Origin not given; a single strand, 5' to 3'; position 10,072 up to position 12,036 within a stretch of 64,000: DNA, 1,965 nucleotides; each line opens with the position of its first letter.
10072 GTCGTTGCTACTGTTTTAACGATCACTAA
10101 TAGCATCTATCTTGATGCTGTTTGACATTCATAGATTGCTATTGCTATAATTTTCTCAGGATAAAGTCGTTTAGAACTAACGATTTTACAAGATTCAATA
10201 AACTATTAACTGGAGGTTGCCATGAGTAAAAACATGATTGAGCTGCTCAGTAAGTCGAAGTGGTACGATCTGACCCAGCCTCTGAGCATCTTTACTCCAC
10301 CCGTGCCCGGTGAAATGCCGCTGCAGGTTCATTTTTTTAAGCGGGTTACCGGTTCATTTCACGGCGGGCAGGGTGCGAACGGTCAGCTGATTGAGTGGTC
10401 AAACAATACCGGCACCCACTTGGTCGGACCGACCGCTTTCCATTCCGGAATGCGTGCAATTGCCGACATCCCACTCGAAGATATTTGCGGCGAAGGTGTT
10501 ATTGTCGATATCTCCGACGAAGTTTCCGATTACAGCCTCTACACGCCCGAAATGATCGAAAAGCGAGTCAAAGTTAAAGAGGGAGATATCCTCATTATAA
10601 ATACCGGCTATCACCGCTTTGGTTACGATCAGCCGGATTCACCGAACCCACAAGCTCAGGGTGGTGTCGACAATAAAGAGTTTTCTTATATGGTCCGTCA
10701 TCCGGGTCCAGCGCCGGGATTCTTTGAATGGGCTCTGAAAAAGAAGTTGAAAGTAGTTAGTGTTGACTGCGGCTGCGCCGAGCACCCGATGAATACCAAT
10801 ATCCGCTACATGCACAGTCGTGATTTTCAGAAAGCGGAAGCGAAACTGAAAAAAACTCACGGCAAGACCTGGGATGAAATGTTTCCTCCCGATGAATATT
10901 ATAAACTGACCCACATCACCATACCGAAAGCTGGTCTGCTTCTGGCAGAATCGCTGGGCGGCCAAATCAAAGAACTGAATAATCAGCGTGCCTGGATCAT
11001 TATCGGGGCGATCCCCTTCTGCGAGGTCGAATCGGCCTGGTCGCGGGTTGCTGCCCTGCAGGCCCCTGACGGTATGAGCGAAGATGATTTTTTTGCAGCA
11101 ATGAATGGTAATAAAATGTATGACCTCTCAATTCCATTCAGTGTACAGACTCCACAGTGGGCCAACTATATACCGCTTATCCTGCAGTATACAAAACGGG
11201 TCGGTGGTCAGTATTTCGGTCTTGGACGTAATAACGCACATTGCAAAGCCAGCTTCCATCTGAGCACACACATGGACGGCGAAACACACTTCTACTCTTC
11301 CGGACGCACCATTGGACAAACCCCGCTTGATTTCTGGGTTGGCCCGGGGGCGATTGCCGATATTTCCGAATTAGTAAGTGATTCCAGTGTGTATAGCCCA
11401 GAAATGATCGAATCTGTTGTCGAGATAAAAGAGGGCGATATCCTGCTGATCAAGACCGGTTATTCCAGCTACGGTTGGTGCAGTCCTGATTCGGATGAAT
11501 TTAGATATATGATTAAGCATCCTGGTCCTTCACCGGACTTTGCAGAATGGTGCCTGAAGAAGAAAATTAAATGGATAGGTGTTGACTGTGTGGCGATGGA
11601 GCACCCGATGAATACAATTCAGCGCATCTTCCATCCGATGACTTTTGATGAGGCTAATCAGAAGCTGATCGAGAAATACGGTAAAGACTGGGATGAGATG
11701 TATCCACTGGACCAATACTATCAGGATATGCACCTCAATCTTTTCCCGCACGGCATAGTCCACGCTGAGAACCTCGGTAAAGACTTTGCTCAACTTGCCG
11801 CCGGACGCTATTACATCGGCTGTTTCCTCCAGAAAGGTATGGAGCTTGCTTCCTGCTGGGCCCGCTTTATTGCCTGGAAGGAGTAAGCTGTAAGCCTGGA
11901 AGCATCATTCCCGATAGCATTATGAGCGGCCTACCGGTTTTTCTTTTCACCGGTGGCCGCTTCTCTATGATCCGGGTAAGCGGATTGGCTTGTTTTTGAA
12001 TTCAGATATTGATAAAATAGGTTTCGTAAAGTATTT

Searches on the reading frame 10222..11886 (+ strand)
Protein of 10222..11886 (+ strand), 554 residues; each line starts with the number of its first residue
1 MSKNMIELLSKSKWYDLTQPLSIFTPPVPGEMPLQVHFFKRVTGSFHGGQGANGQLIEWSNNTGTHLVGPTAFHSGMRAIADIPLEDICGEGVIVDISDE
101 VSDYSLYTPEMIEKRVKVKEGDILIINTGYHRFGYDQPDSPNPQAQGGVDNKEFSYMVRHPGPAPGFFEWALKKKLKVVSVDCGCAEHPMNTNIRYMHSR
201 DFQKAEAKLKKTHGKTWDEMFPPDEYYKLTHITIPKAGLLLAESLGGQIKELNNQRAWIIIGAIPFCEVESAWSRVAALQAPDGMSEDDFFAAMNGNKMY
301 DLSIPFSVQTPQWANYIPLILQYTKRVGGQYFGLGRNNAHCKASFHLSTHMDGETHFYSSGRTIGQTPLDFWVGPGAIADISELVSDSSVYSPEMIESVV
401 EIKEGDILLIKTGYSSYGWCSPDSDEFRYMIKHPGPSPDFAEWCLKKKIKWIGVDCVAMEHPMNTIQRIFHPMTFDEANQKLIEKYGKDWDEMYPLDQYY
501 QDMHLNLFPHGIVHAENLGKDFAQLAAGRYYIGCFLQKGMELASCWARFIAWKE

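Call 6: search_protein_families(library=pfam, proteins=[window:10222-11886:+], max_evalue=0.01)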
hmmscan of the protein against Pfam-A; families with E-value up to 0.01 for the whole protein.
window:10222-11886:+ (554 aa): 1 family
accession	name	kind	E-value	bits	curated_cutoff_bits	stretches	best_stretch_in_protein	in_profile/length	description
PF04199.19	Cyclase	-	1.5e-55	187.8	23.1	2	300-461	1-142/142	Putative cyclase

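Call 27: search_protein_families(library=ncbifam, proteins=[window:10222-11886:+], max_evalue=0.001)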
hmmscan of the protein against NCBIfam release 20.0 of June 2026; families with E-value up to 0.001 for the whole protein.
window:10222-11886:+ (554 aa): 2 families
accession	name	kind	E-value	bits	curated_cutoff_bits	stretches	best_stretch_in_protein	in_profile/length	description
TIGR03035.1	trp_arylform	equivalog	3.6e-17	63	223.05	2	299-459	2-147/206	arylformamidase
NF011150.0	PRK14560.1-1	equivalog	0.00074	19.4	217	0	384-412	82-110/155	putative RNA-binding protein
